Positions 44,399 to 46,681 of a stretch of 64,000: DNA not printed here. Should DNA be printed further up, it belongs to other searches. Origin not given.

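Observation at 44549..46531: JAK-like pseudokinase + kinase tandem fused to an OmpR-type winged helix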

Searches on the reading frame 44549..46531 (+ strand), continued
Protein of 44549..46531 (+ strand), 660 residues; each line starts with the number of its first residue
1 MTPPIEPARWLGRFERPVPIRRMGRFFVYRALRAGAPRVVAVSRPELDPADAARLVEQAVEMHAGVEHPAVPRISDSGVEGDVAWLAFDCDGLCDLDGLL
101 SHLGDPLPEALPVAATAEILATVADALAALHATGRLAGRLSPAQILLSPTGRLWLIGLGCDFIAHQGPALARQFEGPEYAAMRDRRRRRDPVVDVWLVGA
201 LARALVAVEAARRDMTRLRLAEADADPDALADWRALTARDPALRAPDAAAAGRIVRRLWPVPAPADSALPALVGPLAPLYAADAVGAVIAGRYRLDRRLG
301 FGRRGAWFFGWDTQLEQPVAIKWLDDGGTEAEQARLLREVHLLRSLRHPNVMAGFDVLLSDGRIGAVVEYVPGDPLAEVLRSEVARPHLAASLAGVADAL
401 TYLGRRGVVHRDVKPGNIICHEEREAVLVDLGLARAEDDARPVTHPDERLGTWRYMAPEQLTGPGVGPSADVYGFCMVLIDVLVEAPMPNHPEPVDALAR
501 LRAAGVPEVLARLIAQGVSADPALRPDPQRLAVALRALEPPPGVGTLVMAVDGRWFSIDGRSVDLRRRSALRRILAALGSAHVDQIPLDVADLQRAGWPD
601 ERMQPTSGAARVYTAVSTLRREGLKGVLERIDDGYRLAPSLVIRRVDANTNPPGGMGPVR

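Call 20: find_encoding_contigs(protein=P0006, flank=10000, max_places=2)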
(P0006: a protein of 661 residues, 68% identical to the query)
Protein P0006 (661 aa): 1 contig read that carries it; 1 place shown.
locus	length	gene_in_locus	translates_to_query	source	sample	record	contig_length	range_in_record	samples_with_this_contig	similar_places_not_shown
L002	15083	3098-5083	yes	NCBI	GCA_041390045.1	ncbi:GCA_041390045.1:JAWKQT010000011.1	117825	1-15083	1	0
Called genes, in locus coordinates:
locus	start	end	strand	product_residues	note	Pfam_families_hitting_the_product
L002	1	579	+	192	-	PF03781:FGE-sulfatase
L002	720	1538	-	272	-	PF00481:PP2C (weak), PF13672:PP2C_2, PF07228:SpoIIE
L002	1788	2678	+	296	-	PF00291:PALP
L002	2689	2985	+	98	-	PF06844:DUF1244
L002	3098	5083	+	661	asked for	PF00069:Pkinase, PF07714:PK_Tyr_Ser-Thr, PF17667:Pkinase_fungal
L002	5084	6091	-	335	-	PF14080:DUF4261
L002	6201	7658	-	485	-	PF00069:Pkinase, PF03109:ABC1 (faint), PF07714:PK_Tyr_Ser-Thr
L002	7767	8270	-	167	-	-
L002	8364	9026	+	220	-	PF00440:TetR_N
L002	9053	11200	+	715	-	PF00069:Pkinase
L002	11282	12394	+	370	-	PF01740:STAS, PF13466:STAS_2, PF02405:MlaE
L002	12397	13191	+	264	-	PF00005:ABC_tran, PF13555:AAA_29 (weak)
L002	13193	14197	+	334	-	PF02470:MlaD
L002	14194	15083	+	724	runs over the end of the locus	PF03886:ABC_trans_aux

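Call 26: predict_structure(alignment_id=A1)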
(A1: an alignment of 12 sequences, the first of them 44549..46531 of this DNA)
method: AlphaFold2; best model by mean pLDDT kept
length: 660 residues; sequences in the alignment: 12
mean_pLDDT: 81.6   pTM: 0.55
mean pLDDT of the five models: 81.6, 80.9, 80.9, 78.6, 74.1
residues with pLDDT >= 90: 229; 70-90: 318; 50-70: 74; < 50: 39
segments of 3 or more residues with pLDDT < 50: 1-6, 166-171, 282-286, 438-448, 540-544, 655-660
pLDDT, mean of each block of 10 residues (from residue 1): 49 81 79 91 77 89 93 92 90 88 80 96 97 90 90 92 54 76 81 94 89 86 87 91 94 96 88 80 52 67 66 74 68 75 83 81 79 76 75 91 86 86 76 53 48 81 73 95 84 93 92 96 92 81 63 85 86 94 89 91 78 89 84 84 81 49
secondary structure, 60 per line:
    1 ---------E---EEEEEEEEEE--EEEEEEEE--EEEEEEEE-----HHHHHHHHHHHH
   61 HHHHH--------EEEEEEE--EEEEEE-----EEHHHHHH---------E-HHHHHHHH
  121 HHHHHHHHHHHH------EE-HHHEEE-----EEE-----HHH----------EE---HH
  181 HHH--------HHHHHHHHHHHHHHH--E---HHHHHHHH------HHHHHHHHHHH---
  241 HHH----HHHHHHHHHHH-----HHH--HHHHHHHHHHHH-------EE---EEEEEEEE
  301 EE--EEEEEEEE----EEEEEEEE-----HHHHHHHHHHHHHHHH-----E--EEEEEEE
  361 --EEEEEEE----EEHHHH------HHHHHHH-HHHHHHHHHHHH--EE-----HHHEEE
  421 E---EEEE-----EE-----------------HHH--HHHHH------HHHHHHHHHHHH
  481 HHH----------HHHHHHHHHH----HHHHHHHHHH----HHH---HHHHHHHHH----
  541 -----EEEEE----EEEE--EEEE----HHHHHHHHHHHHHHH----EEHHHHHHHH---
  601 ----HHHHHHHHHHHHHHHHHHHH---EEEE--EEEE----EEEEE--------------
elements in order: E14-23 E26-33 E36-43 H49-65 E74-80 E83-88 H96-101 H113-132 E145-147 E153-155 H179-183 H192-206 H213-220 H227-237 H248-258 H269-280 E293-302 E305-312 E317-324 H330-345 E354-360 E363-369 H376-379 H386-392 H394-405 E418-421 E425-428 H458-462 H469-483 H494-503 H508-517 H528-536 E546-550 E555-558 E561-564 H569-583 H590-597 H605-624 E628-631 E634-637 E642-646

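Call 40: search_protein_families(library=pfam, proteins=[P0014, P0017, P0025, P0045], max_evalue=0.01)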
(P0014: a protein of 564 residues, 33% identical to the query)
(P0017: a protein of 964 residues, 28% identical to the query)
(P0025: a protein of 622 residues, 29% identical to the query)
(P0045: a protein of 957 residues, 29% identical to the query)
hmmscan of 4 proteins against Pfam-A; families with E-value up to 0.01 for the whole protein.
P0014 (564 aa): 5 families
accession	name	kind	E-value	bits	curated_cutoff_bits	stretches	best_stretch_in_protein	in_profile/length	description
PF00069.31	Pkinase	-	3.2e-36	125.5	31.7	1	317-553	1-257/263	Protein kinase domain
PF07714.23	PK_Tyr_Ser-Thr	-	8.5e-24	84.7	23.1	1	321-556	5-257/258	Protein tyrosine and serine/threonine kinase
PF17667.7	Pkinase_fungal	-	0.0004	19.7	24.1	1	423-485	298-367/387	Fungal protein kinase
PF03109.22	ABC1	-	0.00069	19.3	22.9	1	390-460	146-216/244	ABC1 atypical kinase-like domain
PF01636.29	APH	-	0.0035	17.6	23.2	0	419-458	157-197/239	Phosphotransferase enzyme family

P0017 (964 aa): 7 families
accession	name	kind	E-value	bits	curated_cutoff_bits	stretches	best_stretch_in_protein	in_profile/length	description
PF00069.31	Pkinase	-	3.5e-125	417.1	31.7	3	77-362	1-259/263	Protein kinase domain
PF07714.23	PK_Tyr_Ser-Thr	-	1.5e-77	260.9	23.1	3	78-355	2-249/258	Protein tyrosine and serine/threonine kinase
PF01636.29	APH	-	1.2e-09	38.7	23.2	1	417-502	20-106/239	Phosphotransferase enzyme family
PF06293.20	Kdo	-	1.6e-07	31.5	21.3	0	740-810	95-168/207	Lipopolysaccharide kinase (Kdo/WaaP) family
PF01163.29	RIO1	-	8.3e-05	22.7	22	0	469-528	83-142/187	RIO domain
PF03109.22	ABC1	-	0.00098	18.8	22.9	0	435-547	116-223/244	ABC1 atypical kinase-like domain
PF16199.10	Radical_SAM_C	-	0.0023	18.4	31.9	0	749-786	16-53/85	Radical_SAM C-terminal domain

P0025 (622 aa): 10 families
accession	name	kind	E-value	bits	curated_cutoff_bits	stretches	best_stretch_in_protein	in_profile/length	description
PF00069.31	Pkinase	-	2.7e-100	335.5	31.7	2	363-615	1-259/263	Protein kinase domain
PF07714.23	PK_Tyr_Ser-Thr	-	2.3e-68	230.7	23.1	2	364-615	2-256/258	Protein tyrosine and serine/threonine kinase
PF03109.22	ABC1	-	1.8e-12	47.3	22.9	1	137-205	144-211/244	ABC1 atypical kinase-like domain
PF01636.29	APH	-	7.7e-12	45.9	23.2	1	73-179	6-109/239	Phosphotransferase enzyme family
PF13095.12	FTA2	-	6.4e-06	26.4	30.2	0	468-507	178-213/214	Kinetochore Sim4 complex subunit FTA2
PF14531.12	Kinase-like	-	4.1e-05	23.4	25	0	176-264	160-253/289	Kinase-like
PF01163.29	RIO1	-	5.3e-05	23.4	22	0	437-510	82-154/187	RIO domain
PF06293.20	Kdo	-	0.0005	20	21.3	0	138-206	94-167/207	Lipopolysaccharide kinase (Kdo/WaaP) family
PF17667.7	Pkinase_fungal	-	0.00089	18.5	24.1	0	471-528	296-360/387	Fungal protein kinase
PF19974.5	TCAD9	-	0.002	17.8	40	0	467-504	284-321/429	Ternary complex associated domain 9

P0045 (957 aa): 8 families
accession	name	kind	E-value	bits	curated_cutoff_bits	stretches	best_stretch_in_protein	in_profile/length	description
PF00069.31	Pkinase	-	4.1e-72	243.2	31.7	2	11-272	2-258/263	Protein kinase domain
PF07714.23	PK_Tyr_Ser-Thr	-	4.6e-51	174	23.1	2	309-545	4-250/258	Protein tyrosine and serine/threonine kinase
PF03781.23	FGE-sulfatase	-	5.4e-43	147.9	23.3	1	680-916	4-255/255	Sulfatase-modifying factor enzyme 1-like domain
PF01636.29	APH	-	1.5e-08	35.2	23.2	1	29-114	18-102/239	Phosphotransferase enzyme family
PF06293.20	Kdo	-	1.7e-05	24.8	21.3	0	401-433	123-155/207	Lipopolysaccharide kinase (Kdo/WaaP) family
PF17667.7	Pkinase_fungal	-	3.2e-05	23.3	24.1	0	401-490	291-386/387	Fungal protein kinase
PF03109.22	ABC1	-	0.00012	21.7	22.9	1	65-153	132-216/244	ABC1 atypical kinase-like domain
PF13095.12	FTA2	-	0.0085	16.2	30.2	0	10-48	24-62/214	Kinetochore Sim4 complex subunit FTA2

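Call 51: find_encoding_contigs(protein=P0008, flank=8000, max_places=1)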
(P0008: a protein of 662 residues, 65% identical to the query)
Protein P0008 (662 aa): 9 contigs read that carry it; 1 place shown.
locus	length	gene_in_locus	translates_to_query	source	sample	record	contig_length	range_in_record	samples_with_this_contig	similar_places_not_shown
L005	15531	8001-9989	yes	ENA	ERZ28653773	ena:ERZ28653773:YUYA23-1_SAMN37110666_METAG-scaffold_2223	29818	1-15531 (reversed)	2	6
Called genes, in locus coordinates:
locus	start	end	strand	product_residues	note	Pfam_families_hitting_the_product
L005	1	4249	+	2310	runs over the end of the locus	PF19077:Big_13 (faint)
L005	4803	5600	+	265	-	PF12483:GIDE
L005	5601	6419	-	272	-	PF13672:PP2C_2, PF00481:PP2C (weak), PF07228:SpoIIE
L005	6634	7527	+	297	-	PF00291:PALP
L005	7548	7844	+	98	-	PF06844:DUF1244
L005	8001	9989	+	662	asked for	PF00069:Pkinase, PF07714:PK_Tyr_Ser-Thr, PF03109:ABC1 (faint), PF17667:Pkinase_fungal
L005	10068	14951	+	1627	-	-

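Call 52: find_encoding_contigs(protein=P0004, flank=8000, max_places=1)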
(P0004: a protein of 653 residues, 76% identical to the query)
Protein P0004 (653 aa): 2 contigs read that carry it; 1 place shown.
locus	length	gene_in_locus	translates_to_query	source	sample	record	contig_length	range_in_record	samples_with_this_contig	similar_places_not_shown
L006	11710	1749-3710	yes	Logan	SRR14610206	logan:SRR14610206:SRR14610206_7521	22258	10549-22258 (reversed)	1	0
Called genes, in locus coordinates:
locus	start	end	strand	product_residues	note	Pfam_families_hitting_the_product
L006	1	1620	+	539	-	?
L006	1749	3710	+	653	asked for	PF00069:Pkinase, PF07714:PK_Tyr_Ser-Thr, PF17667:Pkinase_fungal (weak)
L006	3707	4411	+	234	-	-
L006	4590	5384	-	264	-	PF01497:Peripla_BP_2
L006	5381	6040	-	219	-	-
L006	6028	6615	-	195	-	-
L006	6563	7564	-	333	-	PF00174:Oxidored_molyb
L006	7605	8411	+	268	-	-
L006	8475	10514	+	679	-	-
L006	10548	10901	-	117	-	PF00166:Cpn10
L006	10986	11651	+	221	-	-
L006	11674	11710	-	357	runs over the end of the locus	PF00266:Aminotran_5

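Call 53: find_encoding_contigs(protein=P0003, flank=8000, max_places=1)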
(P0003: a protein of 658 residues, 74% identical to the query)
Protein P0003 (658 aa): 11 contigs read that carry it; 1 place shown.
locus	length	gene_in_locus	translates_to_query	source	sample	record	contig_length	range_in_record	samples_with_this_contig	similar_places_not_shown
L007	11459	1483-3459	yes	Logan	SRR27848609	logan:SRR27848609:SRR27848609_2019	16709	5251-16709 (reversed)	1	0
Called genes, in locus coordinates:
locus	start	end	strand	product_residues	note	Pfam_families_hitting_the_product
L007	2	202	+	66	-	?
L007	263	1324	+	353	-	-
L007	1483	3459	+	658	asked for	PF00069:Pkinase, PF07714:PK_Tyr_Ser-Thr, PF03109:ABC1 (weak), PF17667:Pkinase_fungal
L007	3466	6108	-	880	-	PF01411:tRNA-synt_2c, PF07973:tRNA_SAD, PF02272:DHHA1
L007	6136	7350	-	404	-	PF00579:tRNA-synt_1b, PF22421:SYY_C-terminal (weak), PF01479:S4 (faint)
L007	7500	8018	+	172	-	-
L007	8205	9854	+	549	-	PF07676:PD40 (faint)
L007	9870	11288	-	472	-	PF02878:PGM_PMM_I, PF02879:PGM_PMM_II, PF02880:PGM_PMM_III, PF00408:PGM_PMM_IV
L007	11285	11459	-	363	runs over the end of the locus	PF00483:NTP_transferase, PF12804:NTP_transf_3, PF22640:ManC_GMP_beta-helix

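Call 58: list_cluster_members(proteins=[window:44549-46531:+, window:39816-41246:-, P0005, P0006, P0250, P0014])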
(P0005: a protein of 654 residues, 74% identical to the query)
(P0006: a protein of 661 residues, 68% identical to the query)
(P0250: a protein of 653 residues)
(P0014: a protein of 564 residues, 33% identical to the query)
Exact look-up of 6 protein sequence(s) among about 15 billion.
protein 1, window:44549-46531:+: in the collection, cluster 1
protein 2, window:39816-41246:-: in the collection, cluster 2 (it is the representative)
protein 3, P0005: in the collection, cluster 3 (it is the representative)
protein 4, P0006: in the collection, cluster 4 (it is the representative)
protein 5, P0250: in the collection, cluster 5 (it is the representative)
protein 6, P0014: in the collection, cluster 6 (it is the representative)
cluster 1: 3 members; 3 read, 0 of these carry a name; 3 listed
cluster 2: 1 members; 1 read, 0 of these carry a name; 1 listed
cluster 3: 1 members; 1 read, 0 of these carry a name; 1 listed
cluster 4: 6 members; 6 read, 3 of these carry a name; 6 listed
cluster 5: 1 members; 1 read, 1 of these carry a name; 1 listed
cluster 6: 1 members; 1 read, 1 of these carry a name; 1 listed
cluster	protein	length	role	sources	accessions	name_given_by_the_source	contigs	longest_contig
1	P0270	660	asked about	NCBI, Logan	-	-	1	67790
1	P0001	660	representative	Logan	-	-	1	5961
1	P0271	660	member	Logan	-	-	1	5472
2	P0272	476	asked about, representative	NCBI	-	-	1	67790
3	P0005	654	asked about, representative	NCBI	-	-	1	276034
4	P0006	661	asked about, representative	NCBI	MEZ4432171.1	MAG: serine/threonine-protein kinase [bacterium]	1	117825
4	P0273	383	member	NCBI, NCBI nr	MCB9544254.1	MAG: serine/threonine protein kinase [Myxococcales bacterium] | serine/threonine protein kinase [Myxococcales bacterium]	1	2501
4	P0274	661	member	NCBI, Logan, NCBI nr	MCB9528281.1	MAG: serine/threonine protein kinase [Myxococcales bacterium] | serine/threonine protein kinase [Myxococcales bacterium]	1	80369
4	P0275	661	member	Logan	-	-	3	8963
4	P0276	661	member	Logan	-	-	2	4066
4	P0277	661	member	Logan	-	-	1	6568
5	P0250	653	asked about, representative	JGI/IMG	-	predicted Ser/Thr protein kinase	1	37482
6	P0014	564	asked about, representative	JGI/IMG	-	hypothetical protein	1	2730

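Call 59: fold_search(model_id=the predicted structure, library=pdb)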
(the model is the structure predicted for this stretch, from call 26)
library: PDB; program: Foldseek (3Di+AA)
matches with E <= 10: 2000; with E <= 0.001: 1996
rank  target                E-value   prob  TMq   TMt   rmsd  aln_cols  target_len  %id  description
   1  4ow8                  6.3e-14  1.00  0.31  0.72   6.5       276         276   29  Crystal structure of kinase domain of PknA from Mtb (released 2015-02-04)
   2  6i2p_A                4.0e-13  1.00  0.31  0.70   6.1       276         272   24  Crystal structure of the Mycobacterium tuberculosis PknB kinase domain (L33E mutant) in complex with its substrate Gar (released 2019-05-22)
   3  4m97                  4.9e-13  1.00  0.31  0.43  21.6       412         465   20  Calcium-Dependent Protein Kinase 1 from Neospora caninum (released 2013-10-02)
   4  9ymt                  6.0e-13  1.00  0.33  0.76   3.5       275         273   24  Staphylococcus aureus serine/threonine kinase Stk1 with inhibitor GW779439X (released 2026-03-11)
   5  3v5t                  6.0e-13  1.00  0.31  0.43  21.6       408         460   20  Calcium-Dependent Protein Kinase 1 from Toxoplasma gondii (TgCDPK1) in complex with inhibitor UW1299 (released 2012-03-14)
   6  6b2q_A                6.6e-13  1.00  0.31  0.75   5.8       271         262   27  Dual Inhibition of the Essential Protein Kinases A and B in Mycobacterium tuberculosis (released 2018-02-14)
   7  6b2q_C                7.0e-13  1.00  0.32  0.77   4.8       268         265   27  Dual Inhibition of the Essential Protein Kinases A and B in Mycobacterium tuberculosis (released 2018-02-14)
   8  5k7g_C                7.3e-13  1.00  0.31  0.68   4.5       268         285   23  IRAK4 in complex with AZ3862 (released 2017-12-06)
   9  5dh3_A                7.7e-13  1.00  0.30  0.65   6.7       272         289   20  Crystal structure of MST2 in complex with XMU-MP-1 (released 2016-08-31)
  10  5fm2                  8.1e-13  1.00  0.32  0.72   5.4       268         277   24  Crystal structure of hyper-phosphorylated RET kinase domain with (proximal) juxtamembrane segment (released 2016-12-28)
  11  5fm3                  8.5e-13  1.00  0.33  0.72   5.4       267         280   24  Crystal structure of hyper-phosphorylated RET kinase domain with (proximal) juxtamembrane segment (released 2016-12-28)
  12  3kul_B                8.5e-13  1.00  0.32  0.73   5.4       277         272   24  Kinase domain of human ephrin type-A receptor 8 (EPHA8) (released 2009-12-15)
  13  9na5_A                8.5e-13  1.00  0.31  0.66   4.5       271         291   22  IRAK4 in Complex with Compound 24 (released 2025-05-28)
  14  8d6e_B                9.5e-13  1.00  0.33  0.72   3.5       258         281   24  Crystal Structure of Human Myt1 Kinase domain Bounded with RP-6306 (released 2022-07-27)
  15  8sce_B                9.9e-13  1.00  0.31  0.67   4.6       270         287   22  Crystal structure of IRAK4-HSA complexed with N-[(2R)-2-FLUORO-3-HYDROXY-3-METHYLBUTYL]-6-[(5-FLUOROPYRI-YL)AMINO]-4-[ (released 2025-02-12)
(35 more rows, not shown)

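Call 71: find_encoding_contigs(protein=P0002, flank=3000, max_places=1)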
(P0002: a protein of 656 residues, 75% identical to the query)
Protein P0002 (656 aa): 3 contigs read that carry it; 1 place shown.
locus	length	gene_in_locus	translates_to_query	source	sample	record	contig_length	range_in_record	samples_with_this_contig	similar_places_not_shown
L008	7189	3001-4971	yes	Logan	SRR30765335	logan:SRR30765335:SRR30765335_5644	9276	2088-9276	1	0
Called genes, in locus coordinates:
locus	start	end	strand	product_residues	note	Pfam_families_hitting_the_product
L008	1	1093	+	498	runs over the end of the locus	PF06537:DHOR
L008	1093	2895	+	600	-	PF06537:DHOR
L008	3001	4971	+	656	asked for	PF00069:Pkinase, PF07714:PK_Tyr_Ser-Thr, PF17667:Pkinase_fungal (weak)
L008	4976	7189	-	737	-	?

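Call 72: find_encoding_contigs(protein=P0007, flank=3000, max_places=1)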
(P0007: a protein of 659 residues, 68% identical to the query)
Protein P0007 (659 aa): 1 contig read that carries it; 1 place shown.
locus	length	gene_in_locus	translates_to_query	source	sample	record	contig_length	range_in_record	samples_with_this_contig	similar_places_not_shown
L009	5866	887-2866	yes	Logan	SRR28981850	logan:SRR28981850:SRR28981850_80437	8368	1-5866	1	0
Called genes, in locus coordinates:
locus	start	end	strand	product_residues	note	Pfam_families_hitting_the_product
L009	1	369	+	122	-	?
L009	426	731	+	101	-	PF06844:DUF1244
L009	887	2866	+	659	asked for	PF00069:Pkinase, PF07714:PK_Tyr_Ser-Thr, PF17667:Pkinase_fungal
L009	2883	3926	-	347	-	PF14080:DUF4261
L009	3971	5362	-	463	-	PF00069:Pkinase, PF03109:ABC1 (faint), PF07714:PK_Tyr_Ser-Thr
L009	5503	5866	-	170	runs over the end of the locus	PF04116:FA_hydroxylase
